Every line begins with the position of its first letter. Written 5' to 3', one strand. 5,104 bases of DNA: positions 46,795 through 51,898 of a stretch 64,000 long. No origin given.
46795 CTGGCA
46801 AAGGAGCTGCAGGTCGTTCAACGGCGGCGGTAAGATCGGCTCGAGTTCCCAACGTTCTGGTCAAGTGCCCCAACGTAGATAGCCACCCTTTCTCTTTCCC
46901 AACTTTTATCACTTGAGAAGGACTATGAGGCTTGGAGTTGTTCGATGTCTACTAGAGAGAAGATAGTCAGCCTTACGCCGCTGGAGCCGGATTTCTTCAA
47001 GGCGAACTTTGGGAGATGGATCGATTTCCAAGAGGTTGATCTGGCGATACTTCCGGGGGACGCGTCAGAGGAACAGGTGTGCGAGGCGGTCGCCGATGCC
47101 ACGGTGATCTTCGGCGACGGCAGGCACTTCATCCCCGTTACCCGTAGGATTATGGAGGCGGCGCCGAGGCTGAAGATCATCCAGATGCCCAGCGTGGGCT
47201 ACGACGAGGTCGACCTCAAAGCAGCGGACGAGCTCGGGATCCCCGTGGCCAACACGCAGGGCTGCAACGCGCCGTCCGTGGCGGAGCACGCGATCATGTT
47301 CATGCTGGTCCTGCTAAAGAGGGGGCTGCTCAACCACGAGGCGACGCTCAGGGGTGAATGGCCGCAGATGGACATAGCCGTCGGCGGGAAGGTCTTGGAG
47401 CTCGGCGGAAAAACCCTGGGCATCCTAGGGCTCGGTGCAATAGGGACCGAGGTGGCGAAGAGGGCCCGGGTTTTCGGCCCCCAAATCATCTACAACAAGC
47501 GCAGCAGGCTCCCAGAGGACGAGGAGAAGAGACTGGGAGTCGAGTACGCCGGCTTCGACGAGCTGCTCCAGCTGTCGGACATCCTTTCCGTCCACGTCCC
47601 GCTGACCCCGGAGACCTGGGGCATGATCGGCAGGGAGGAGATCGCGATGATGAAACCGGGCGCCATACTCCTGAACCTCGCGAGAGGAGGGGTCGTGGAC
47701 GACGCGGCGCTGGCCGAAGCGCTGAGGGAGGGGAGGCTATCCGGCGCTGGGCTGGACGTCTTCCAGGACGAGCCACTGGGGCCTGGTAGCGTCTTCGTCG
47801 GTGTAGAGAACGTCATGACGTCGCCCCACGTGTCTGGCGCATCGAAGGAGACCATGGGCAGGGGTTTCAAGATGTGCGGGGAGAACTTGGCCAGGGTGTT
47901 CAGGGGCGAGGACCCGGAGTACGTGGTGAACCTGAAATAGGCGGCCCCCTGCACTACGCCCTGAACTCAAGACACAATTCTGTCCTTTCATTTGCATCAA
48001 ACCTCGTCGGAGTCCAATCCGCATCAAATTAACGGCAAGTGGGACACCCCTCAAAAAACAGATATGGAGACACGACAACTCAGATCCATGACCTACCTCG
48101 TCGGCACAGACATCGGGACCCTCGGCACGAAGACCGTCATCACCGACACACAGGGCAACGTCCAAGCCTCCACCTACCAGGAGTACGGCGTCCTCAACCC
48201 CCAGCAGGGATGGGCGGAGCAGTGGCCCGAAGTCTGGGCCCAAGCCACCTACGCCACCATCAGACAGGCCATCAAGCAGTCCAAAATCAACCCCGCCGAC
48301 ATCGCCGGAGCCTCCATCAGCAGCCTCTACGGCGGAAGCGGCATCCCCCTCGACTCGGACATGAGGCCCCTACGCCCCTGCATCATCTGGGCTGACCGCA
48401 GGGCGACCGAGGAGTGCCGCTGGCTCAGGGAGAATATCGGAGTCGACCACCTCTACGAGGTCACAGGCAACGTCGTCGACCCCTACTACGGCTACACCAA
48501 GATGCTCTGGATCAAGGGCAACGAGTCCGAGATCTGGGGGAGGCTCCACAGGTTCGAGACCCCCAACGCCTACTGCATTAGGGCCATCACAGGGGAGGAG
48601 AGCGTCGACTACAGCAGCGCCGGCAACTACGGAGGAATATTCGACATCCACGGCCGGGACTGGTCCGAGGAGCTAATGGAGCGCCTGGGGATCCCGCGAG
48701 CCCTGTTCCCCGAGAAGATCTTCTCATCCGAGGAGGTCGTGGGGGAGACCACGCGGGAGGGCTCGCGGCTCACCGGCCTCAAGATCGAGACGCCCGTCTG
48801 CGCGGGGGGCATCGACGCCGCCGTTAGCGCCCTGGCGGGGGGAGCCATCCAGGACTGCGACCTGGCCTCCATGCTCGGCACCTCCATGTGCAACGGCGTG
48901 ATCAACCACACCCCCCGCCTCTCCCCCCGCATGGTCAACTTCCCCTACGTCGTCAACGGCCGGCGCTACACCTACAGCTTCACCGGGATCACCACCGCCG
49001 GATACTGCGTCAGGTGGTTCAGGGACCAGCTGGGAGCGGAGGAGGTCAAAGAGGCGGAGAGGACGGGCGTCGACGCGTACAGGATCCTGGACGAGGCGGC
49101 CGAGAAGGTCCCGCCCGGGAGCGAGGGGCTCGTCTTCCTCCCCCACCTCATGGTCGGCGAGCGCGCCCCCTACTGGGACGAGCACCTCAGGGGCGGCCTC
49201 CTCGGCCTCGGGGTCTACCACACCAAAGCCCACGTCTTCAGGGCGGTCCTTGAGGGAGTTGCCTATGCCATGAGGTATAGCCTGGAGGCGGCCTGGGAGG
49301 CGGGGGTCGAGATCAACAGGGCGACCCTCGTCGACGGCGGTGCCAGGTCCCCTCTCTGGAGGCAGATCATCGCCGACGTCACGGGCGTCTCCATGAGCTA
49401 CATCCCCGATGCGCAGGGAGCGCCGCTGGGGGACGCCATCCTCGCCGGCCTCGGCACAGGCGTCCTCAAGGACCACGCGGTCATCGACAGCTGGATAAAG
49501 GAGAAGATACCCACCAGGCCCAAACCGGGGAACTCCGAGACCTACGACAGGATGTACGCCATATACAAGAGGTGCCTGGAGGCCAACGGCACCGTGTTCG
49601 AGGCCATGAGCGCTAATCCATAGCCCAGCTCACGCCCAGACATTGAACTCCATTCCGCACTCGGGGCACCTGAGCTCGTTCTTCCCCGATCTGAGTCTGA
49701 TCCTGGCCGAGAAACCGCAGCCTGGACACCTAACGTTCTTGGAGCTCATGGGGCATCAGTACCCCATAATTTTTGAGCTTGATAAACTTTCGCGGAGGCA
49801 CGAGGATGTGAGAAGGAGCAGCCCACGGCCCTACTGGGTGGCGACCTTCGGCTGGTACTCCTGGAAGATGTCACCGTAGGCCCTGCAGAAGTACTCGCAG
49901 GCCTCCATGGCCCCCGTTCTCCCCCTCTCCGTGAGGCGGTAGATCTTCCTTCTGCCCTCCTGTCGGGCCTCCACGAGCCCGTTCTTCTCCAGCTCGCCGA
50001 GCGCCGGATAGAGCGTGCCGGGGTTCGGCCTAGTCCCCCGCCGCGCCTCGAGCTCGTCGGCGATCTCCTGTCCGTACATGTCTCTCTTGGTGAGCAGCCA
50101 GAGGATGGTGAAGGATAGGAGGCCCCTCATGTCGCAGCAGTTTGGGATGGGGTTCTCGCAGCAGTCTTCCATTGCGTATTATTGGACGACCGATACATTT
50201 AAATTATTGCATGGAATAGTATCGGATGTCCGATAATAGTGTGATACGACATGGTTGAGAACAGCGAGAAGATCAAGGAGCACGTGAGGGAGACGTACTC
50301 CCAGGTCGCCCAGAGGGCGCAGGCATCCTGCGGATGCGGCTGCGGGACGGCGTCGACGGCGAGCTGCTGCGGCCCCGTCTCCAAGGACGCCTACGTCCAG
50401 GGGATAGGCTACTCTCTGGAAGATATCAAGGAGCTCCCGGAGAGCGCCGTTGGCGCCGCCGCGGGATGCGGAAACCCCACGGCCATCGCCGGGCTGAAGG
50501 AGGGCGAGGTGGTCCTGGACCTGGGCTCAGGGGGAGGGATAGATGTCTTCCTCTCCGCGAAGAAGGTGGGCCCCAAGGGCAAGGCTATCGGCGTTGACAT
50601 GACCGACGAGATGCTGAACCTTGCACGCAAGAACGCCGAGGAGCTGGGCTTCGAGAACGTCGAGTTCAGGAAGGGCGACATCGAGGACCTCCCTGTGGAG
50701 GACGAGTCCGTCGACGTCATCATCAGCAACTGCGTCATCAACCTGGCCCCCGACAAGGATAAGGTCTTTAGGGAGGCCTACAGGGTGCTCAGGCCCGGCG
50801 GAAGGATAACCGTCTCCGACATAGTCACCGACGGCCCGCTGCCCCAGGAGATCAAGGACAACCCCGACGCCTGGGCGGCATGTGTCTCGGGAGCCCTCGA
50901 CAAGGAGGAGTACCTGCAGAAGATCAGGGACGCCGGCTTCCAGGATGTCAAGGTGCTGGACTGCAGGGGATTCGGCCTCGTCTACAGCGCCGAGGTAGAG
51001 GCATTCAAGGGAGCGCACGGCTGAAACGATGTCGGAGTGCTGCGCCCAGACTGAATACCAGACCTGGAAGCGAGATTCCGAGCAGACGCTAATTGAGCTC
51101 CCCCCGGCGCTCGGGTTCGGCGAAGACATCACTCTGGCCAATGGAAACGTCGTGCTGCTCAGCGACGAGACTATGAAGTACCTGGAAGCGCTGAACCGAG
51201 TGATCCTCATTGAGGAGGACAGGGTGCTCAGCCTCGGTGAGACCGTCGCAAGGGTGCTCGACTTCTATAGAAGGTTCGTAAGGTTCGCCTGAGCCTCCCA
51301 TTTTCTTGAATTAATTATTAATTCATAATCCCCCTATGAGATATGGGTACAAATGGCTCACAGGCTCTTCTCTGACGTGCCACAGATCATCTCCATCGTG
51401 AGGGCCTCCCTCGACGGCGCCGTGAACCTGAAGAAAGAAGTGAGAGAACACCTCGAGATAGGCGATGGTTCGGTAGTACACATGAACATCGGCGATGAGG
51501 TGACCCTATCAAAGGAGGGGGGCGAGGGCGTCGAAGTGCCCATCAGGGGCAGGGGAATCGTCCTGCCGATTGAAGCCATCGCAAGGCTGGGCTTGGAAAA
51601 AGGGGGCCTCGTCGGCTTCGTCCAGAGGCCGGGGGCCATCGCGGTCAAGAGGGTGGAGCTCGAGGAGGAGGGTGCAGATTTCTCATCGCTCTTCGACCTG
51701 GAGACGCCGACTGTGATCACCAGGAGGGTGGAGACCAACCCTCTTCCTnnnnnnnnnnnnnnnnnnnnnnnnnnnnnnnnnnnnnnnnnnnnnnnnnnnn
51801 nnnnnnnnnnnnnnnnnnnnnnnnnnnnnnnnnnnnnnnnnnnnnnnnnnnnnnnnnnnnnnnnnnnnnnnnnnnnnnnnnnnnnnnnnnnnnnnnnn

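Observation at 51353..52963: Unusual fusion: tandem AbrB/SpoVT-like domains joined to a prenyltransferase/terpene-cyclase-like alpha/alpha-toroid repeat domain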

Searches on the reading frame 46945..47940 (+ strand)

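Call 29: search_protein_families(library=pfam, proteins=[window:46945-47940:+], max_evalue=0.001)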
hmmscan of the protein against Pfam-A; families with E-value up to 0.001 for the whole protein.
window:46945-47940:+ (331 aa): 2 families
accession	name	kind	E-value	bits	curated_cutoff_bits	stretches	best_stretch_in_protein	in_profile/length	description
PF02826.25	2-Hacid_dh_C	-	7.8e-55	185.4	25.1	1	118-297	2-178/178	D-isomer specific 2-hydroxyacid dehydrogenase, NAD binding domain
PF00389.36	2-Hacid_dh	-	6.8e-27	94.2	24.6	1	31-329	20-134/134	D-isomer specific 2-hydroxyacid dehydrogenase, catalytic domain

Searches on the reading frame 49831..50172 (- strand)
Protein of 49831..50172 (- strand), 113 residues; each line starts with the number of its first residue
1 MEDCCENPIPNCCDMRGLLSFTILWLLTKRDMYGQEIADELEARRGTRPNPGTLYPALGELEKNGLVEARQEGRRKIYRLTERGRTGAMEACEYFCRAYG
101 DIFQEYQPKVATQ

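Call 29: search_protein_families(library=pfam, proteins=[window:49831-50172:-], max_evalue=0.001)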
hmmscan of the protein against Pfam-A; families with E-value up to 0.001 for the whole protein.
window:49831-50172:- (113 aa): 3 families
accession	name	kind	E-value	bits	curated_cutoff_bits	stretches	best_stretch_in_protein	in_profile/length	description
PF03551.20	PadR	-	7.2e-19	68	27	1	23-86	1-71/75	Transcriptional regulator PadR-like family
PF22194.2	F-93_WHD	-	0.00018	22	28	1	51-84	29-62/62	F-93, winged-helix domain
PF22665.2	DUF6293_C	-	0.00059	20.7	27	1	58-86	68-96/101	DUF6293 C-terminal winged helix domain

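Call 36: search_protein_families(library=ncbifam, proteins=[window:49831-50172:-], max_evalue=0.001)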
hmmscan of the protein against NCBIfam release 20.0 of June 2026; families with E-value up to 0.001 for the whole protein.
window:49831-50172:- (113 aa): 5 families
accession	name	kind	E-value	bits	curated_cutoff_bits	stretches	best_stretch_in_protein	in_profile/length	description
NF053635.1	TransRegRv3488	equivalog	1.7e-09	37.8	140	1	16-92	6-85/98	Rv3488 family transcriptional regulator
TIGR03433.1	padR_acidobact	paralog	5.5e-09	36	101.8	1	16-90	2-83/101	PadR family transcriptional regulator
NF033788.1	HTH_metalloreg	subfamily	1e-05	25.3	55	1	22-82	15-70/77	metalloregulator ArsR/SmtB family transcription factor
NF004170.0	PRK05638.1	equivalog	0.00024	19.8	421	1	21-86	374-436/442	threonine synthase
NF006931.0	PRK09416.1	equivalog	0.00025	21.2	112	1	23-86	48-113/135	PadR family transcriptional regulator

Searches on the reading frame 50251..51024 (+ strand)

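Call 29: search_protein_families(library=pfam, proteins=[window:50251-51024:+], max_evalue=0.001)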
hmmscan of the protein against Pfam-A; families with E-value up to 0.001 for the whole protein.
window:50251-51024:+ (257 aa): 15 families
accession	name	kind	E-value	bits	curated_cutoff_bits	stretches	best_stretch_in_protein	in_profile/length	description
PF13847.12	Methyltransf_31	-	8.4e-45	152.4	27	1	83-229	2-145/145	Methyltransferase domain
PF13649.12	Methyltransf_25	-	1.8e-25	89.9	27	1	88-184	1-97/97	Methyltransferase domain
PF08241.18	Methyltransf_11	-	2.6e-24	86.1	21.2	1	89-186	1-93/95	Methyltransferase domain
PF01209.24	Ubie_methyltran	-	3e-22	79.5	20.1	1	79-189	42-152/233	ubiE/COQ5 methyltransferase family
PF08242.18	Methyltransf_12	-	4.8e-15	56.5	30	1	89-186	1-98/98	Methyltransferase domain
PF13489.12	Methyltransf_23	-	1.7e-11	44.5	27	1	82-207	20-135/164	Methyltransferase domain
PF01135.25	PCMT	-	7.5e-10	39.4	20.3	1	81-144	70-133/210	Protein-L-isoaspartate(D-aspartate) O-methyltransferase (PCMT)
PF05175.20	MTS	-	9.6e-09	35.5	23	1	85-188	32-138/170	Methyltransferase small domain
PF06325.19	PrmA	-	1.8e-08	34.7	22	1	82-194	159-264/296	Ribosomal protein L11 methyltransferase (PrmA)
PF05148.21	Methyltransf_8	-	1.4e-07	32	27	1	140-191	109-159/219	Hypothetical methyltransferase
PF01170.24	UPF0020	-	6.5e-07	29.7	22.3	1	109-160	76-128/197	RMKL-like, methyltransferase domain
PF02353.26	CMAS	-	4.9e-06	26.5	27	1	80-194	58-170/273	Mycolic acid cyclopropane synthetase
PF13679.12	Methyltransf_32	-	0.00047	20.6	27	0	85-158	26-106/143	Methyltransferase domain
PF01728.25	FtsJ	-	0.00052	20.4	24.1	1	82-164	19-102/181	FtsJ-like methyltransferase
PF20922.3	Anamorsin_N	-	0.00082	19.6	27.1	0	143-194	41-93/163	Anamorsin, N-terminal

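Call 36: search_protein_families(library=ncbifam, proteins=[window:50251-51024:+], max_evalue=0.001)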
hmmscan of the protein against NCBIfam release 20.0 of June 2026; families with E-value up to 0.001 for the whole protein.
window:50251-51024:+ (257 aa): 64 families (the best 25 are shown)
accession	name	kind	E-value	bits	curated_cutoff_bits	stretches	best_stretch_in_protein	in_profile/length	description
NF008823.0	PRK11873.1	subfamily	7.5e-101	337.2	263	1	4-236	3-229/272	arsenite methyltransferase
NF041537.1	ArsM_AhpD_UU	exception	6.3e-59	199.5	510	1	4-242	9-234/345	arsenite methyltransferase/AhpD domain selenoprotein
NF041536.1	ArsM_DUF2284_UU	exception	6.4e-56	189.6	575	1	3-241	8-233/459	arsenite methyltransferase/DUF2284 domain selenoprotein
NF047649.1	MTase_UXPK_star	exception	1.5e-54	185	460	1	4-242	9-235/283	methyltransferase/UXPK-star double selenoprotein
NF040538.1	methyl_ArsM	equivalog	1.3e-51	175.8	500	2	149-235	167-255/356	arsinothricin biosynthesis methyltransferase ArsM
NF038099.1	AsSugarArsM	exception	4.4e-36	124.7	400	1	62-245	36-228/321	arsenosugar biosynthesis arsenite methyltransferase ArsM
NF045667.1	MTase_DVU1556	equivalog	5.8e-28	97.8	155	1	78-237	16-167/213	DVU_1556 family methyltransferase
NF040539.1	AST_met_ArsM_2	exception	1.2e-27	97.4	240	1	86-237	58-212/262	putative arsinothricin biosynthesis methyltransferase ArsM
TIGR02072.1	BioC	equivalog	5.7e-19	68.9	184.95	1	86-234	36-175/244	malonyl-ACP O-methyltransferase BioC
TIGR01934.1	MenG_MenH_UbiE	subfamily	1.3e-18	67.2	158.35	1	82-192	37-145/223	ubiquinone/menaquinone biosynthesis methyltransferase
NF001244.0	PRK00216.1-5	equivalog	1.4e-18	67.1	216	1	81-192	45-157/236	bifunctional demethylmenaquinone methyltransferase/2-methoxy-6-polyprenyl-1,4-benzoquinol methylase UbiE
NF001240.0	PRK00216.1-1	equivalog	3.4e-18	65.6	378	1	79-191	58-171/251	bifunctional demethylmenaquinone methyltransferase/2-methoxy-6-polyprenyl-1,4-benzoquinol methylase UbiE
NF001243.0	PRK00216.1-4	equivalog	5.4e-18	65.2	235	1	81-188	44-151/237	demethylmenaquinone methyltransferase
TIGR02752.1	MenG_heptapren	equivalog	1.7e-17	63.7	419.85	1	82-188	43-149/231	demethylmenaquinone methyltransferase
NF052510.1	methyltran_MpqE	exception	1.3e-16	60.8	335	1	80-187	42-150/234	methyl-plastoquinone biosynthesis methyltransferase MpqE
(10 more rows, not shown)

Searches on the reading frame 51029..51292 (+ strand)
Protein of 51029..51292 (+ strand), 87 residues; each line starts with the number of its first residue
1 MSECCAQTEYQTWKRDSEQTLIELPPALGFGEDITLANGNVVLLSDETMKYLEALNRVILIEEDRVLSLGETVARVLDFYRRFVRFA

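Call 29: search_protein_families(library=pfam, proteins=[window:51029-51292:+], max_evalue=0.001)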
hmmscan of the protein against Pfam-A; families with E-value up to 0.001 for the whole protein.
window:51029-51292:+ (87 aa): 0 families

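Call 35: search_protein_families(library=padloc, proteins=[window:51029-51292:+], max_evalue=1)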
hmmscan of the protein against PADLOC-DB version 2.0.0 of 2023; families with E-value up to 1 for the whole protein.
window:51029-51292:+ (87 aa): 0 families

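Call 36: search_protein_families(library=ncbifam, proteins=[window:51029-51292:+], max_evalue=0.001)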
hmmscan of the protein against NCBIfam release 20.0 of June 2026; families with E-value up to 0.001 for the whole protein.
window:51029-51292:+ (87 aa): 0 families

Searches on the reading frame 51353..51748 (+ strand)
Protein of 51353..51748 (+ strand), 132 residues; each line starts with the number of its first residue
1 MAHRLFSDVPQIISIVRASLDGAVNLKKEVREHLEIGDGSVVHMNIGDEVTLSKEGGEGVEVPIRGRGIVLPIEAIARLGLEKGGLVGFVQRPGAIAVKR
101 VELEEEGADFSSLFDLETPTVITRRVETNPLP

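Call 23: search_solved_structures(query=A2, max_evalue=10, show_alignments=4)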
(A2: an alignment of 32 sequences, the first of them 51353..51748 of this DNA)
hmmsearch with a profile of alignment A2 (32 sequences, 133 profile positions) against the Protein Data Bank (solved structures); distinct sequences matched with E-value up to 10: 4.
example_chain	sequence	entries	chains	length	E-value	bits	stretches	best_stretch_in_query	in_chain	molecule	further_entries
9zn5_A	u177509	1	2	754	0.077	16.1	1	20-79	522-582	BrxC-BrxB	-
2ro5_A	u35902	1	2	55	0.078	16.1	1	59-102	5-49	Stage V sporulation protein T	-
2w1t_B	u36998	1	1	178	0.15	15.2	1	59-113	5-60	STAGE V SPORULATION PROTEIN T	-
2w1t_A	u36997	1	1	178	0.19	14.8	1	59-113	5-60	STAGE V SPORULATION PROTEIN T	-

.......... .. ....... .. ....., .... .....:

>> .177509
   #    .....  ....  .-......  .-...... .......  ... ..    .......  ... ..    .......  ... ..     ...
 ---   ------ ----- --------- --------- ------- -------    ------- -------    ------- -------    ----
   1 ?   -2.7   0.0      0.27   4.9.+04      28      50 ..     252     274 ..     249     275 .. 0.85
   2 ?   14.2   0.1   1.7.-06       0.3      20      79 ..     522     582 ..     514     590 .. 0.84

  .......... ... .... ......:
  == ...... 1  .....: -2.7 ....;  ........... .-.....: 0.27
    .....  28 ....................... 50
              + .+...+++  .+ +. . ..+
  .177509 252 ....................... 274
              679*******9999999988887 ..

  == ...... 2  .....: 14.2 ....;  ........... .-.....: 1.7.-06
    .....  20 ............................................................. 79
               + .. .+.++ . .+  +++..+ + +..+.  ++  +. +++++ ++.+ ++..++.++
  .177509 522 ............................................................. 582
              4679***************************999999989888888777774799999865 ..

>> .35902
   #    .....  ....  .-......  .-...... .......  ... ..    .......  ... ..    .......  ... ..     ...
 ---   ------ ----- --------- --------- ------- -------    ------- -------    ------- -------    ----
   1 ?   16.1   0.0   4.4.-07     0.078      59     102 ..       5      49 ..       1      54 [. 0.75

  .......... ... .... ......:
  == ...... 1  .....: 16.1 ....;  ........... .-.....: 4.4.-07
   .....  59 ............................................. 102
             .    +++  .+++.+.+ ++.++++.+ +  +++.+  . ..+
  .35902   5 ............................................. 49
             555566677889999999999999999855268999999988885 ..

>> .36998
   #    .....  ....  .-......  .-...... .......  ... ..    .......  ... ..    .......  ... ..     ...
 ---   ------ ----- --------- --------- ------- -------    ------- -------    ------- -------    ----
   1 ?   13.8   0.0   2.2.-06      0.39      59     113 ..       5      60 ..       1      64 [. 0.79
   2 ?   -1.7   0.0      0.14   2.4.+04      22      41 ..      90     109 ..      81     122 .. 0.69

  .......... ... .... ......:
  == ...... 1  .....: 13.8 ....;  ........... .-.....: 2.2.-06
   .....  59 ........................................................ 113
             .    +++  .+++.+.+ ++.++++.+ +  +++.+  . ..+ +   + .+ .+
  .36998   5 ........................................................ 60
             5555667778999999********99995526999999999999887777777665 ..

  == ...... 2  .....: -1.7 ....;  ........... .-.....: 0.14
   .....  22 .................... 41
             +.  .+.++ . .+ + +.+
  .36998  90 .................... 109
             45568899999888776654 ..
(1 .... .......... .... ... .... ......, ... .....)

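Call 26: predict_structure(alignment_id=A2)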
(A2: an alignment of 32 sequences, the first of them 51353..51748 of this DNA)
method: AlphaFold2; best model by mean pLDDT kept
length: 132 residues; sequences in the alignment: 32
mean_pLDDT: 92.5   pTM: 0.85
mean pLDDT of the five models: 92.5, 92.2, 92.0, 91.9, 91.5
residues with pLDDT >= 90: 114; 70-90: 10; 50-70: 5; < 50: 3
segments of 3 or more residues with pLDDT < 50: 1-3
pLDDT, mean of each block of 10 residues (from residue 1): 60 97 97 93 97 92 96 98 97 97 95 96 94 71
secondary structure, 60 per line:
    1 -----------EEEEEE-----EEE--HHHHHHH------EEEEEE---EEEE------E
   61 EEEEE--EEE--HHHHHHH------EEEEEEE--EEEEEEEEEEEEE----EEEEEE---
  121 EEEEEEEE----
elements in order: E12-17 E23-25 H28-34 E41-46 E50-53 E60-65 E68-70 H73-79 E86-92 E95-107 E112-117 E121-128

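Call 28: fold_search(model_id=the predicted structure, library=pdb)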
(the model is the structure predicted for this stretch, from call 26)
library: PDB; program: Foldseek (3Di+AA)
matches with E <= 10: 362; with E <= 0.001: 0
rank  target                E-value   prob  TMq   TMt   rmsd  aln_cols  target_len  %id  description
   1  1n0e_C                7.1e-03  1.00  0.50  0.48   4.6       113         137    8  CRYSTAL STRUCTURE OF A CELL DIVISION AND CELL WALL BIOSYNTHESIS PROTEIN UPF0040 FROM MYCOPLASMA PNEUMONIAE: INDICATION (released 2003-10-21)
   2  9qlg_B                8.5e-03  1.00  0.50  0.47   3.9       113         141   10  Crystal structure of the transcription factor MraZ from Mycoplasma genitalium (released 2026-02-04)
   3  9qlg_A                1.3e-02  1.00  0.50  0.49   3.9       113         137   10  Crystal structure of the transcription factor MraZ from Mycoplasma genitalium (released 2026-02-04)
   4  1n0e_A                2.5e-02  1.00  0.50  0.47   4.6       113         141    8  CRYSTAL STRUCTURE OF A CELL DIVISION AND CELL WALL BIOSYNTHESIS PROTEIN UPF0040 FROM MYCOPLASMA PNEUMONIAE: INDICATION (released 2003-10-21)
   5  1n0e_B                3.2e-02  1.00  0.50  0.45   4.6       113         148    8  CRYSTAL STRUCTURE OF A CELL DIVISION AND CELL WALL BIOSYNTHESIS PROTEIN UPF0040 FROM MYCOPLASMA PNEUMONIAE: INDICATION (released 2003-10-21)
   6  9r4j_A                4.0e-02  1.00  0.49  0.47   5.0       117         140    9  CryoEM structure of MraZ in complex with its promoter from Mycoplasma genitalium (released 2026-02-04)
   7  1n0f_B                7.1e-02  1.00  0.50  0.48   4.8       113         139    8  CRYSTAL STRUCTURE OF A CELL DIVISION AND CELL WALL BIOSYNTHESIS PROTEIN UPF0040 FROM MYCOPLASMA PNEUMONIAE: INDICATION (released 2003-10-21)
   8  2glw_MODEL_1_A        8.0e-02  0.99  0.41  0.56   8.0        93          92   12  The solution structure of PHS018 from pyrococcus horikoshii (released 2006-12-05)
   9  9cac_G                1.2e-01  0.18  0.22  0.09  14.2       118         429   14  Cryo-EM structure of the RuvBL lobe of the native human TIP60 complex (composite structure) (released 2025-06-18)
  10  6j9c_D                1.3e-01  0.54  0.34  0.39   9.0       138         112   11  Crystal structure of Arabidopsis thaliana transcription factor LEC2-DNA complex (released 2019-05-29)
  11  6nk3_A                1.3e-01  0.11  0.19  0.12  16.8       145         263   14  Crystal structure of murine Mxra8 ectodomain (released 2019-05-22)
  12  7s69_A                3.2e-01  0.15  0.24  0.20  13.3       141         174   11  N-acetylglucosamine-1-phosphotransferase (GNPT) gamma subunit (GNPTG), from clawed frog (released 2022-05-25)
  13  6s0b_C                3.4e-01  0.07  0.14  0.13  10.2        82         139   16  Crystal Structure of Properdin in complex with the CTC domain of C3/C3b (released 2019-09-04)
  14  1s9a_A                3.8e-01  0.03  0.13  0.08  15.7       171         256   10  Crystal Structure of 4-Chlorocatechol 1,2-dioxygenase from Rhodococcus opacus 1CP (released 2004-06-01)
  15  6jo7_B                4.8e-01  0.07  0.20  0.13  16.8       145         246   12  Crystal structure of mouse MXRA8 (released 2019-05-15)
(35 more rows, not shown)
